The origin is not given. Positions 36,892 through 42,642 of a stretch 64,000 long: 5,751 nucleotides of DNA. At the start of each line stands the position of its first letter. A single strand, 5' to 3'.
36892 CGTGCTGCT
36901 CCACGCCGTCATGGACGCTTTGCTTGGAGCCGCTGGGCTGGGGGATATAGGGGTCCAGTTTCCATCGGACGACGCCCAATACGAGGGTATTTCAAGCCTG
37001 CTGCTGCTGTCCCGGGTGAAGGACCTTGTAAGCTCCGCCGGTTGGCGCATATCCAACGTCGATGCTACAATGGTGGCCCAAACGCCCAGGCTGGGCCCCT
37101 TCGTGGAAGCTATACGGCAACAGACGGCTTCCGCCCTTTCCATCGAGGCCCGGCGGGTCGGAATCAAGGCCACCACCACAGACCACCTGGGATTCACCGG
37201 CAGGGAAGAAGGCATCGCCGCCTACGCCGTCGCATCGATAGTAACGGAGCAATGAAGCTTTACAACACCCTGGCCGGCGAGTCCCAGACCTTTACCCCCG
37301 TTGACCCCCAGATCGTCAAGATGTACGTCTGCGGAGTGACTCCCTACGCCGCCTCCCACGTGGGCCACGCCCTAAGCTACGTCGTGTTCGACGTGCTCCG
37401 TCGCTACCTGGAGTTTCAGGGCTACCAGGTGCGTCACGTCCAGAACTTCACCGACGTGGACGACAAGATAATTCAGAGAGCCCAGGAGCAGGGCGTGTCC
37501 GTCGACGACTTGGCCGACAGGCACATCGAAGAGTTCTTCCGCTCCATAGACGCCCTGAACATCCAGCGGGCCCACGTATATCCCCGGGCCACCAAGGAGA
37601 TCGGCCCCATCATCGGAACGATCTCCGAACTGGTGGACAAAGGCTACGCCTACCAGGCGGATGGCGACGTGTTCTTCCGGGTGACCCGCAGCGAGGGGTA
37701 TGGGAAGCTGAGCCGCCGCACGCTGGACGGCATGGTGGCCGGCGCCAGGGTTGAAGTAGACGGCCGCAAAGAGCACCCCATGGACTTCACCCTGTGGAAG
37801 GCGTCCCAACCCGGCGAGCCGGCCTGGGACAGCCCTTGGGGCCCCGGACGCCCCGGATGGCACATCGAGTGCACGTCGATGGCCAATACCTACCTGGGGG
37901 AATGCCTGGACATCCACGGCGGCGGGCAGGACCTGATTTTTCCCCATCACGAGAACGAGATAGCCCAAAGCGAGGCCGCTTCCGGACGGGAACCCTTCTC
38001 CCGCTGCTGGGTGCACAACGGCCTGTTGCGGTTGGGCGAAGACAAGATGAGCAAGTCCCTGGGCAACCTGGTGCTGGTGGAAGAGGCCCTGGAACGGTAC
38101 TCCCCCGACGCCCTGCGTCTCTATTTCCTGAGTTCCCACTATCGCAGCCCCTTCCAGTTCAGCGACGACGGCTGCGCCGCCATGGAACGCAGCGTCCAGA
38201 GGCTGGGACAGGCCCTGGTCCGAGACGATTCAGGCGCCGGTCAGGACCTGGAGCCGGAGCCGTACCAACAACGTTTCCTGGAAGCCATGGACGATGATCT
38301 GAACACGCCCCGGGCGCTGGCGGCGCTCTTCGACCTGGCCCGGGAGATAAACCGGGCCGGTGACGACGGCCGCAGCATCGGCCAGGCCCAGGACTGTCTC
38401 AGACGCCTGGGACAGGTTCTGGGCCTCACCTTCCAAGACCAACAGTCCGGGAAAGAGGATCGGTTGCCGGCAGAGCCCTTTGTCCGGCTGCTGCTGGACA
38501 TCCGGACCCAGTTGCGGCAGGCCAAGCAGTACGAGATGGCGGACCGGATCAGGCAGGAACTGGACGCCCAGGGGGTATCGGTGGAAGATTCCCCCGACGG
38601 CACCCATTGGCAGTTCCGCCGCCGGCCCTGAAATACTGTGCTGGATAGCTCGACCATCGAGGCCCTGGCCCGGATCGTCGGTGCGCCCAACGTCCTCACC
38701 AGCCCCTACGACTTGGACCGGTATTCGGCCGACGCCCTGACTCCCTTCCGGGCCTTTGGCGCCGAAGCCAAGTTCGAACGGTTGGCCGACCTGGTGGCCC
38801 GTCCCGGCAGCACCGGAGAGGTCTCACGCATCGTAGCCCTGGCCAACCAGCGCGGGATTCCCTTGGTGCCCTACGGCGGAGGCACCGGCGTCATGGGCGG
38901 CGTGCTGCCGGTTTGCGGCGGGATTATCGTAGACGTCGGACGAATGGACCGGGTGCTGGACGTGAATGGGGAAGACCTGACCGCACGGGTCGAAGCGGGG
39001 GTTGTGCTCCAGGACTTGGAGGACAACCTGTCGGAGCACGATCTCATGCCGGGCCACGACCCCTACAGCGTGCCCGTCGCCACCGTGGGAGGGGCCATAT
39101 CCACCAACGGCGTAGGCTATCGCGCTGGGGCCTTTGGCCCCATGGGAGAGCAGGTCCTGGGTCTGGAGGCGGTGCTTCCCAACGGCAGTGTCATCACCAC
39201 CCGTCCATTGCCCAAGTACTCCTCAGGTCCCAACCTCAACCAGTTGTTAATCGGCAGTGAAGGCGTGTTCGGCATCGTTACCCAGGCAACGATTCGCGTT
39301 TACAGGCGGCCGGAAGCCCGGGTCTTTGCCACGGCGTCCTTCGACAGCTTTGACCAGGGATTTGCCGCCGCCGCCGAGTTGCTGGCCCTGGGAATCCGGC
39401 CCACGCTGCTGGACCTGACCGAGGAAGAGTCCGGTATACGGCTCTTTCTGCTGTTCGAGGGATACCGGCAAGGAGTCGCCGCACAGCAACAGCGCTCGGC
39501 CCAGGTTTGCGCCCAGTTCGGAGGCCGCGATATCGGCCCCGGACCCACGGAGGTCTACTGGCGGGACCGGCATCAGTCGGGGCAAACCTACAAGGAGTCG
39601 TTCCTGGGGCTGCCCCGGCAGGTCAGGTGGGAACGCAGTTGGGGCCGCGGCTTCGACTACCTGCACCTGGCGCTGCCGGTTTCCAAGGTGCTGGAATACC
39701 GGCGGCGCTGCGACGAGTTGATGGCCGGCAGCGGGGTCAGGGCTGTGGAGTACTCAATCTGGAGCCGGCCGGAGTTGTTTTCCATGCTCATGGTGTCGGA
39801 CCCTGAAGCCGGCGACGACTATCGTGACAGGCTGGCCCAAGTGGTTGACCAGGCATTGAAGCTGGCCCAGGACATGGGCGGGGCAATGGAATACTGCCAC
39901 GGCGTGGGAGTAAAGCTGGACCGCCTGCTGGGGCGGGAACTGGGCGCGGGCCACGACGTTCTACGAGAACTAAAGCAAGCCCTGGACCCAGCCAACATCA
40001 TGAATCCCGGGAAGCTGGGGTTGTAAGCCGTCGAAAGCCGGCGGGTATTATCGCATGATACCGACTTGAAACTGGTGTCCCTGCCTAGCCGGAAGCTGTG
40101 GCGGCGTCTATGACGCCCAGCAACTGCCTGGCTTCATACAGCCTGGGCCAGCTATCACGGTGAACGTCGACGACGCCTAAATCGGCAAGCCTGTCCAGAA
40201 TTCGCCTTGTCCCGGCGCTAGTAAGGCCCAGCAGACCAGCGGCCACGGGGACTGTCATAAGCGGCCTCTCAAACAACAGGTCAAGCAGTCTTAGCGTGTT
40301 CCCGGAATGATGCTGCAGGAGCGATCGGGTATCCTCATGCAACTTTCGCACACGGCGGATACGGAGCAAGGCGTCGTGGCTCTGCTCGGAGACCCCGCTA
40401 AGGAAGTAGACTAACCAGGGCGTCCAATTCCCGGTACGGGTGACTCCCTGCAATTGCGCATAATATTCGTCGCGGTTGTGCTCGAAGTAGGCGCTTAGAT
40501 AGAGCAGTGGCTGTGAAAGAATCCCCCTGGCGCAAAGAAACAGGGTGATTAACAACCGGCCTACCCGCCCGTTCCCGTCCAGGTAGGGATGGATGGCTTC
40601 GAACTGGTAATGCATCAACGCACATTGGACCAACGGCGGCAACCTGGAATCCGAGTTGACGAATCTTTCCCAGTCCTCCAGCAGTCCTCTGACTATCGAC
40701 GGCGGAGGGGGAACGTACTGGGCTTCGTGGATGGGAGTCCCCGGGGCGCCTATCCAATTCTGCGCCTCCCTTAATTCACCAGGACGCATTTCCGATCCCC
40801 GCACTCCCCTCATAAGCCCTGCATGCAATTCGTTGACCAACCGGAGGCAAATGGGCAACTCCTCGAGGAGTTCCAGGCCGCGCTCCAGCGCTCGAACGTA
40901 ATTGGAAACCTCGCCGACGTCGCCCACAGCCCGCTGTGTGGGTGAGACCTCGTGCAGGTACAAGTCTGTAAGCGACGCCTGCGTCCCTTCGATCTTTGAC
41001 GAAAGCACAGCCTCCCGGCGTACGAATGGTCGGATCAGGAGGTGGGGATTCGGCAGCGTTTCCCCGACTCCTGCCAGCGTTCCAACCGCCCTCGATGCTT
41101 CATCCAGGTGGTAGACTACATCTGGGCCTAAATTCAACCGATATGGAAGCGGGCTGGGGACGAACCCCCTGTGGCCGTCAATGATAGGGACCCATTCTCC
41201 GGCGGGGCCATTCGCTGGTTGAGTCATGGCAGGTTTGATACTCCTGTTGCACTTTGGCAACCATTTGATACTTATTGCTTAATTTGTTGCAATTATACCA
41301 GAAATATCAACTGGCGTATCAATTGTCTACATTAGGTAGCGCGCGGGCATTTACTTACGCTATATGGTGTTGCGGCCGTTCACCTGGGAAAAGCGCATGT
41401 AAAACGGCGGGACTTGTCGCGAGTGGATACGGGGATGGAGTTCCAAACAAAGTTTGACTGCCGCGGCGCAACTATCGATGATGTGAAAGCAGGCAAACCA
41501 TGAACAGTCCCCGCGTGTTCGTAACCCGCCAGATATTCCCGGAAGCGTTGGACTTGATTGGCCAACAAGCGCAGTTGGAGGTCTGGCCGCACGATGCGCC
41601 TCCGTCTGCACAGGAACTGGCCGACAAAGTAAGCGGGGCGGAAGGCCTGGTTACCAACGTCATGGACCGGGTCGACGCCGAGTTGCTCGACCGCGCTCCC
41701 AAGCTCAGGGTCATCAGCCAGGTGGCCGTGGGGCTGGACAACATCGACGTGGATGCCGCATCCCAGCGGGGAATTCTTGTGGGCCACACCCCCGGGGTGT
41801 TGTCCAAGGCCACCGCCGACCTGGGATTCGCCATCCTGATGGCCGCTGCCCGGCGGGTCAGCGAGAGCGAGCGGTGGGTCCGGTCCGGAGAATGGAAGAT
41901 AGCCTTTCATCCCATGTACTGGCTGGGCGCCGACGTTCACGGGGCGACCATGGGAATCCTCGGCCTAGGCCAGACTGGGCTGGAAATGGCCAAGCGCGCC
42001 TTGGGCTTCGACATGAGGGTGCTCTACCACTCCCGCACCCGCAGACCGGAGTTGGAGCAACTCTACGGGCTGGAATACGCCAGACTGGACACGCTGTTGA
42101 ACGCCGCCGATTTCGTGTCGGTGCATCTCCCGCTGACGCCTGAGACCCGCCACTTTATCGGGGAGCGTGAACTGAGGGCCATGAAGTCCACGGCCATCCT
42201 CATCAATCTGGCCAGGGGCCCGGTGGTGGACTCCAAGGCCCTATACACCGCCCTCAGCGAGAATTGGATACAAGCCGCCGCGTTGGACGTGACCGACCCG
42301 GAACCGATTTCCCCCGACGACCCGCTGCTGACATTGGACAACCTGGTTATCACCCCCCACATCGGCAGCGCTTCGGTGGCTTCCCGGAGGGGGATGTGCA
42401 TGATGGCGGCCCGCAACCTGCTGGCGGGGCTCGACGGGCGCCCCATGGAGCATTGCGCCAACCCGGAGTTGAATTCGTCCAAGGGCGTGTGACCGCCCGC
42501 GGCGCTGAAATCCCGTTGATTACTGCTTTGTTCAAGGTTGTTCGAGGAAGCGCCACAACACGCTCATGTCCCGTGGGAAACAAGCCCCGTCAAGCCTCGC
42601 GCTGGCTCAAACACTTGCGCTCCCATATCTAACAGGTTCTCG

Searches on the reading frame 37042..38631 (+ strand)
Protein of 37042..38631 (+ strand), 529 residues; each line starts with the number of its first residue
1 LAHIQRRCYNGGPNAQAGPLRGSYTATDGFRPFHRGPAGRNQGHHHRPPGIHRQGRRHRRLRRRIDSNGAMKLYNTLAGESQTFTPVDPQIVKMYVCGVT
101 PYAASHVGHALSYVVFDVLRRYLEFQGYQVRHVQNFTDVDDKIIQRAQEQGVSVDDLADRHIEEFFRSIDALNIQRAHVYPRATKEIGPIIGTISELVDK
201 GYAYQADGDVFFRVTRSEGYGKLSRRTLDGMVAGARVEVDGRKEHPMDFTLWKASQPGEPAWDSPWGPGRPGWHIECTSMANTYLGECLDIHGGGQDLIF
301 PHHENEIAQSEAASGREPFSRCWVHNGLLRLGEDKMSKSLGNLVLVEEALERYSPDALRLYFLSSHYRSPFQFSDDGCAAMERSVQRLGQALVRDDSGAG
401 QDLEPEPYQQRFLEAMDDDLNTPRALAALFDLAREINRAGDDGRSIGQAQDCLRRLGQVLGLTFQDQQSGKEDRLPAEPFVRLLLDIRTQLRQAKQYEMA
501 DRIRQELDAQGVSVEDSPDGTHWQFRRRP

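Call 51: search_protein_families(library=padloc, proteins=[window:37042-38631:+], max_evalue=0.01)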
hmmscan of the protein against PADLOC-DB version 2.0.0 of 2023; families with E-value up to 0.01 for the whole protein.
window:37042-38631:+ (529 aa): 0 families

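Call 52: search_protein_families(library=pfam, proteins=[window:37042-38631:+], max_evalue=0.001)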
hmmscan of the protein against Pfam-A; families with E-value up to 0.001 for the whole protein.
window:37042-38631:+ (529 aa): 6 families
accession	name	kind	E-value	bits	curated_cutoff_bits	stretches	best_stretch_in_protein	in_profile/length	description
PF01406.26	tRNA-synt_1e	-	1.1e-121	406.4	27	1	84-376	2-294/301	tRNA synthetases class I (C) catalytic domain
PF09190.17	DALR_2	-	2.3e-19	70.1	22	1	411-465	1-57/57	DALR domain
PF09334.17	tRNA-synt_1g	-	3.7e-16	59.3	20.1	2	101-207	8-117/391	tRNA synthetases class I (M)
PF00133.28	tRNA-synt_1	-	2.8e-11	43.3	22.7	1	290-370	330-410/414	tRNA synthetases class I (I, L, M and V)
PF01921.24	tRNA-synt_1f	-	7.6e-06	25.5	27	0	332-376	279-323/360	tRNA synthetases class I (K)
PF23493.1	CysS_C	-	1.7e-05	25.3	23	1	484-523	11-50/51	Cysteinyl-tRNA ligase anticodon binding domain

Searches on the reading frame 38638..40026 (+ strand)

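Call 52: search_protein_families(library=pfam, proteins=[window:38638-40026:+], max_evalue=0.001)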
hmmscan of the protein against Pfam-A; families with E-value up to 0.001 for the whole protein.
window:38638-40026:+ (462 aa): 2 families
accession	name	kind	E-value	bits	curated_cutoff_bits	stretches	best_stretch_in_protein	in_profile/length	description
PF01565.28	FAD_binding_4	-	6.4e-40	136.5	26.4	1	51-188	2-138/139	FAD binding domain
PF02913.24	FAD-oxidase_C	-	7.4e-19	68.9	21.2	1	224-460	1-248/248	FAD linked oxidases, C-terminal domain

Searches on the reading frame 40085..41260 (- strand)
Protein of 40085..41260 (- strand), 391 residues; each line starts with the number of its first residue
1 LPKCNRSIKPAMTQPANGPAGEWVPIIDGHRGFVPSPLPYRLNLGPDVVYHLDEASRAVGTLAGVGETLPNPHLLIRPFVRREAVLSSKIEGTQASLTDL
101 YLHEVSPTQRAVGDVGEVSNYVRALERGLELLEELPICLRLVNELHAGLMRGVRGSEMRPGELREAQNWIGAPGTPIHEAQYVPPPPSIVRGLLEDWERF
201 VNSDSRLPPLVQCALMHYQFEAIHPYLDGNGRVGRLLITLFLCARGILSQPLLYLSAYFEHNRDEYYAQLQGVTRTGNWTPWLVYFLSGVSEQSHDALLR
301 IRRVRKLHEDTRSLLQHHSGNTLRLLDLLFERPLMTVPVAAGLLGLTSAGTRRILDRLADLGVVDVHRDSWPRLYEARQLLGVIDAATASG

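Call 11: search_protein_families(library=pfam, proteins=[window:40085-41260:-], max_evalue=0.01)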
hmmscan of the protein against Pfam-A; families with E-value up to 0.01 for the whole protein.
window:40085-41260:- (391 aa): 4 families
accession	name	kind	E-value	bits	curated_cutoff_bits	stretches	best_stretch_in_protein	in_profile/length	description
PF13784.11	Fic_N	-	6.4e-26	90.7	26.7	1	52-130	4-82/82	Fic/DOC family N-terminal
PF02661.23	Fic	-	5.6e-18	66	24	1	137-242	2-93/93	Fic/DOC family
PF08100.18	Dimerisation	-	0.00019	21.6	25.6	1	323-377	28-83/93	O-methyltransferase dimerisation domain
PF07756.17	DUF1612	-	0.0005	20.7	30.1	1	194-276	13-94/127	Protein of unknown function (DUF1612)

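Call 51: search_protein_families(library=padloc, proteins=[window:40085-41260:-], max_evalue=0.01)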
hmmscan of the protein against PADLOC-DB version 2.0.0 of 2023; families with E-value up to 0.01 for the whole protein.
window:40085-41260:- (391 aa): 7 families
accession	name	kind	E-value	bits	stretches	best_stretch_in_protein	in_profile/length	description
PDLC03963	SoFic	-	5e-114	379.4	1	31-384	7-358/361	-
PDLC04966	PDC-S24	-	5.5e-22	76.3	1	159-275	251-370/497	-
PDLC04836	PDC-S04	-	6.2e-15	53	1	87-272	33-211/244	-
PDLC04837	PDC-S04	-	1.8e-14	51.6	1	87-285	33-219/234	-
PDLC04840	PDC-S04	-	9.3e-14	49.7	1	82-241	14-173/227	-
PDLC04839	PDC-S04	-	1.3e-07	29.5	1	213-271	130-184/205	-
PDLC04838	PDC-S04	-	0.0024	15.7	1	216-246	136-166/209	-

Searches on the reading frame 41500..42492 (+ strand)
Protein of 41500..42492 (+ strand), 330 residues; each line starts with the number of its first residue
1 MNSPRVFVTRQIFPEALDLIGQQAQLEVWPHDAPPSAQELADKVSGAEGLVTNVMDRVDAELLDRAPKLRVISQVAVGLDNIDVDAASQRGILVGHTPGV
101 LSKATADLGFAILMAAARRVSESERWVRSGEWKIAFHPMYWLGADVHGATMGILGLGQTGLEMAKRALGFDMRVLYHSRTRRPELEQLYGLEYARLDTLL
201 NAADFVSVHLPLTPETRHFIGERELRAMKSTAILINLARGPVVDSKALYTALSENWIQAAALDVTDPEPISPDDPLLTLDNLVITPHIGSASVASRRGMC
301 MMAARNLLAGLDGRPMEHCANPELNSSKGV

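Call 11: search_protein_families(library=pfam, proteins=[window:41500-42492:+], max_evalue=0.01)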
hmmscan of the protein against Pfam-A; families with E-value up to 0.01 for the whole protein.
window:41500-42492:+ (330 aa): 3 families
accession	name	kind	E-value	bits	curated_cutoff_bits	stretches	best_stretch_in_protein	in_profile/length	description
PF02826.25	2-Hacid_dh_C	-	4.6e-62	209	25.1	1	111-289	2-178/178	D-isomer specific 2-hydroxyacid dehydrogenase, NAD binding domain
PF00389.36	2-Hacid_dh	-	2.7e-32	111.7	24.6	1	6-321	1-134/134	D-isomer specific 2-hydroxyacid dehydrogenase, catalytic domain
PF03446.21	NAD_binding_2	-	0.0052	17.3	21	1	151-258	2-113/161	NAD binding domain of 6-phosphogluconate dehydrogenase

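Call 64: find_homologous_proteins(query=window:41500-42492:+, max_evalue=1e-50)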
Query window:41500-42492:+ (330 aa): 7981 proteins with E <= 1e-50 among 8000 candidates; the best 120 are listed.
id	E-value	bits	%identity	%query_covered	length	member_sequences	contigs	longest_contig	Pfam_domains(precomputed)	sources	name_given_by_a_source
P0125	1.6e-215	732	100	100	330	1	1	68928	PF00389.37,PF02826.26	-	-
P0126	1.4e-192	657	90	99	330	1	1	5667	PF00389.37,PF02826.26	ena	-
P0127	3.1e-191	653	89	100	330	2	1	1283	PF00389.37,PF02826.26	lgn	-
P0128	2.8e-190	649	89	99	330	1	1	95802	PF00389.37,PF02826.26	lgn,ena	-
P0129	1.3e-188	644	88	100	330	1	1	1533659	PF00389.37,PF02826.26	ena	-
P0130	3.9e-187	639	87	100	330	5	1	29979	PF00389.37,PF02826.26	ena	-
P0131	4.5e-186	636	87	100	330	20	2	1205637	PF00389.37,PF02826.26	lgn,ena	-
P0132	6.7e-186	635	86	100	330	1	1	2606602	PF00389.37,PF02826.26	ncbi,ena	-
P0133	3.6e-185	633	89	98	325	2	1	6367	PF00389.37,PF02826.26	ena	-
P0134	2.2e-172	591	78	100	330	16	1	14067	PF03446.22,PF00389.37,PF02826.26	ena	-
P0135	1.1e-170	585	78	100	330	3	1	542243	PF03446.22,PF00389.37,PF02826.26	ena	-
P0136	1.2e-170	585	77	100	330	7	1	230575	PF03446.22,PF00389.37,PF02826.26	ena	-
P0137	3.2e-170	584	77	100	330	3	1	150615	PF03446.22,PF00389.37,PF02826.26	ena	-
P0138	1.4e-166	572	75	100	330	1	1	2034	PF00389.37,PF02826.26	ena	-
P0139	2.7e-166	571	76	100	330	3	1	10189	PF00389.37,PF02826.26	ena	-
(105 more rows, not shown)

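Call 65: find_encoding_contigs(protein=P0129, flank=10000, max_places=1)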
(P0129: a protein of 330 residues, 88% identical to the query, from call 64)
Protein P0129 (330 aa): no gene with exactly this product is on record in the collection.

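Call 66: find_encoding_contigs(protein=P0132, flank=10000, max_places=1)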
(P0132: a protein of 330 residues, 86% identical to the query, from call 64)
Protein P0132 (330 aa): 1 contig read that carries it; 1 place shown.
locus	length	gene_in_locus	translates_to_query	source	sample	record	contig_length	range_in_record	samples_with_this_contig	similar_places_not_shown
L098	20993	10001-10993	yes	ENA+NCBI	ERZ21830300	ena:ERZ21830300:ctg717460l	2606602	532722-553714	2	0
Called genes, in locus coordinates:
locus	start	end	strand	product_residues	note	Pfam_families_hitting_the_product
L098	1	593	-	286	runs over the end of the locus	PF13714:PEP_mutase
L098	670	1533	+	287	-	PF04250:DUF429 (faint)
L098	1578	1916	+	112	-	-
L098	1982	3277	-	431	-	PF11013:DUF2851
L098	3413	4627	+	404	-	PF02515:CoA_transf_3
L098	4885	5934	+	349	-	PF27675:YCF81_N, PF01850:PIN (weak)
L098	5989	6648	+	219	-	PF01128:IspD, PF12804:NTP_transf_3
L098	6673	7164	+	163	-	PF02542:YgbB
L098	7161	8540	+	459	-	PF01406:tRNA-synt_1e, PF01921:tRNA-synt_1f (faint), PF09334:tRNA-synt_1g, PF00133:tRNA-synt_1 (weak), PF09190:DALR_2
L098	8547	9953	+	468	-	PF01565:FAD_binding_4, PF02913:FAD-oxidase_C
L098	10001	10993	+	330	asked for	PF00389:2-Hacid_dh, PF02826:2-Hacid_dh_C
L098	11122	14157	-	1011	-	PF04313:HSDR_N, PF00270:DEAD, PF04851:ResIII, PF18766:SWI2_SNF2, PF22679:T1R_D3-like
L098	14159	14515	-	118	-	-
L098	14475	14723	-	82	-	PF04255:DUF433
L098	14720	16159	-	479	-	PF01420:Methylase_S (faint)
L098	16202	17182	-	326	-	-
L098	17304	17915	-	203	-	PF08937:ThsB_TIR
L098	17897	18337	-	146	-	-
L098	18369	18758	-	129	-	PF05014:Nuc_deoxyrib_tr (weak), PF08937:ThsB_TIR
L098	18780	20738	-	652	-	PF12161:HsdM_N, PF02384:N6_Mtase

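Call 67: find_encoding_contigs(protein=P0128, flank=10000, max_places=1)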
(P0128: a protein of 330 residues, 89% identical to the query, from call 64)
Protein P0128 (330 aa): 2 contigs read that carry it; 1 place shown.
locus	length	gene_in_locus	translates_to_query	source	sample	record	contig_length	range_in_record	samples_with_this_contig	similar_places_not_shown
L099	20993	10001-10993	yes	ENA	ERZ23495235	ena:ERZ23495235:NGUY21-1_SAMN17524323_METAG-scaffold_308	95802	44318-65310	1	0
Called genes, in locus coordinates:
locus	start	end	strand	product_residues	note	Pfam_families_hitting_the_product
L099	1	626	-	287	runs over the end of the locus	PF13714:PEP_mutase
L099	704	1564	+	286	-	PF04250:DUF429 (weak)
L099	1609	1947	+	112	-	-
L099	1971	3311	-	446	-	PF11013:DUF2851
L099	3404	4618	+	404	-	PF02515:CoA_transf_3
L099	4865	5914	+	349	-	PF27675:YCF81_N, PF01850:PIN (weak)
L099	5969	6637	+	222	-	PF01128:IspD, PF12804:NTP_transf_3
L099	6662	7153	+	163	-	PF02542:YgbB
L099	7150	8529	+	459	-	PF01406:tRNA-synt_1e, PF01921:tRNA-synt_1f (faint), PF09334:tRNA-synt_1g, PF00133:tRNA-synt_1 (weak), PF09334:tRNA-synt_1g (weak), PF09190:DALR_2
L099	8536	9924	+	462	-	PF01565:FAD_binding_4, PF02913:FAD-oxidase_C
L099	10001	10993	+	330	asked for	PF00389:2-Hacid_dh, PF02826:2-Hacid_dh_C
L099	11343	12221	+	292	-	PF03819:MazG (weak), PF18722:MazG_C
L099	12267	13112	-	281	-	PF22769:DCD (weak)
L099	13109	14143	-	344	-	PF18723:HMUDK_hel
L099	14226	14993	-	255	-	-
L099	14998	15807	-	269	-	PF06114:Peptidase_M78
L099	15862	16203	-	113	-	PF13560:HTH_31, PF01381:HTH_3, PF12844:HTH_19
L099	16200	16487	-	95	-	-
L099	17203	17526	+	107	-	PF00355:Rieske, PF13806:Rieske_2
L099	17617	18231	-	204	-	PF10502:Peptidase_S26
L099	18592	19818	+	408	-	-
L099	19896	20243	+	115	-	-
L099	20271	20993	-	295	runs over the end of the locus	PF03446:NAD_binding_2, PF07991:KARI_N (weak), PF09130:DUF1932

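Call 86: search_protein_families(library=padloc, proteins=[L099:11343-12221:+, L099:12267-13112:-, L099:13109-14143:-, L099:14226-14993:-, L099:14998-15807:-, L098:11122-14157:-, L098:17304-17915:-, L098:18369-18758:-, L098:16202-17182:-, L098:18780-20738:-], max_evalue=0.00001)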
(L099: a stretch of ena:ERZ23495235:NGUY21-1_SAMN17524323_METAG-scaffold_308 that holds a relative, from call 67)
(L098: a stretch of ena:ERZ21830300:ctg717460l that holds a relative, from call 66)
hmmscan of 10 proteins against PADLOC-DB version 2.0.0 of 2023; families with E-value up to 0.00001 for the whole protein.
L099:11343-12221:+ (292 aa): 0 families

L099:12267-13112:- (281 aa): 0 families

L099:13109-14143:- (344 aa): 0 families

L099:14226-14993:- (255 aa): 0 families

L099:14998-15807:- (269 aa): 5 families
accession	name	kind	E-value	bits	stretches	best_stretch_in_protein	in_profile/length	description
PDLC04141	capP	-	7.4e-18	62.9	1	12-121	21-130/242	capP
PDLC03954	RmrA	-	6.3e-07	26.6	1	16-109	163-257/380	-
PDLC04776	PDC-M69B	-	7e-07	27.2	1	44-163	68-187/272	-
PDLC03945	RmrA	-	3.7e-06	24.3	1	43-138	193-282/394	-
PDLC03948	RmrA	-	6.7e-06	23.2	1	43-111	192-258/397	-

L098:11122-14157:- (1011 aa): 6 families
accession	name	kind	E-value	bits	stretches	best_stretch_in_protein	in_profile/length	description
PDLC03040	REase_I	-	1.7e-40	136.7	1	136-814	115-775/1029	Type I restriction enzyme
PDLC03048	REase_I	-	1.5e-30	104.1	2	136-443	99-395/976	Type I restriction enzyme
PDLC03041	REase_I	-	3.7e-18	63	2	257-446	286-475/1099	Type I restriction enzyme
PDLC03044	REase_I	-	2.6e-14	50.2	1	135-607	114-550/1034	Type I restriction enzyme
PDLC03046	REase_I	-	1.3e-10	37.9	0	256-521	233-488/1025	Type I restriction enzyme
PDLC03045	REase_I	-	8.1e-09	32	0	655-725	623-692/995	Type I restriction enzyme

L098:17304-17915:- (203 aa): 3 families
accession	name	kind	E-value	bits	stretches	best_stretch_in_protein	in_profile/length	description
PDLC04688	PDC-M50B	-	4.3e-07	28.3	1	18-104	2-91/162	-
PDLC00418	ThsB1|ThsB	-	6.6e-07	27.3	1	18-101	4-88/155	TIR-like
PDLC00428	ThsB1|ThsB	-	6.6e-06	24.6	1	19-125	3-129/219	TIR-like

L098:18369-18758:- (129 aa): 1 family
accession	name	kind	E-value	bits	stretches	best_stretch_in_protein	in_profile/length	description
PDLC00418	ThsB1|ThsB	-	1.3e-06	26.4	1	4-97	5-102/155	TIR-like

L098:16202-17182:- (326 aa): 0 families

L098:18780-20738:- (652 aa): 21 families
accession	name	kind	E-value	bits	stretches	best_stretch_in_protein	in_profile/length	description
PDLC03029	MTase_I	-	2e-239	794.5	2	5-507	8-479/661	Type I methyltransferase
PDLC03022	MTase_I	-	1.8e-39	133.8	1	171-483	166-450/857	Type I methyltransferase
PDLC03031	MTase_I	-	3.6e-34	116.1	1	16-484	17-461/834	Type I methyltransferase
PDLC03027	MTase_I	-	9.5e-33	111.7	1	171-484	138-414/810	Type I methyltransferase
PDLC03019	MTase_I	-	7.7e-29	98.6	1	171-484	150-427/932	Type I methyltransferase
PDLC03026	MTase_I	-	2.8e-26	90.7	1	167-482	119-403/487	Type I methyltransferase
PDLC03038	MTase_I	-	2.8e-24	83.1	1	163-449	143-398/896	Type I methyltransferase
PDLC03035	MTase_I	-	5.5e-23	79.4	1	162-457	146-413/653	Type I methyltransferase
PDLC03021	MTase_I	-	2.4e-22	77.4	1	167-478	142-417/491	Type I methyltransferase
PDLC03032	MTase_I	-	3.9e-22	76.1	1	170-478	139-410/1001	Type I methyltransferase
PDLC03240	MTase_II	-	6.5e-21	72.7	1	164-501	157-451/511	Type II methyltransferase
PDLC03039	MTase_I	-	1.8e-19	67.4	1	4-448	5-395/708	Type I methyltransferase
PDLC03028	MTase_I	-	1e-18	64.8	1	167-475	873-1158/1236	Type I methyltransferase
PDLC03033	MTase_I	-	8.9e-18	62.5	1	172-483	183-468/541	Type I methyltransferase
PDLC04134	mad2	-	1.5e-15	55.1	1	168-481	251-489/492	mads_2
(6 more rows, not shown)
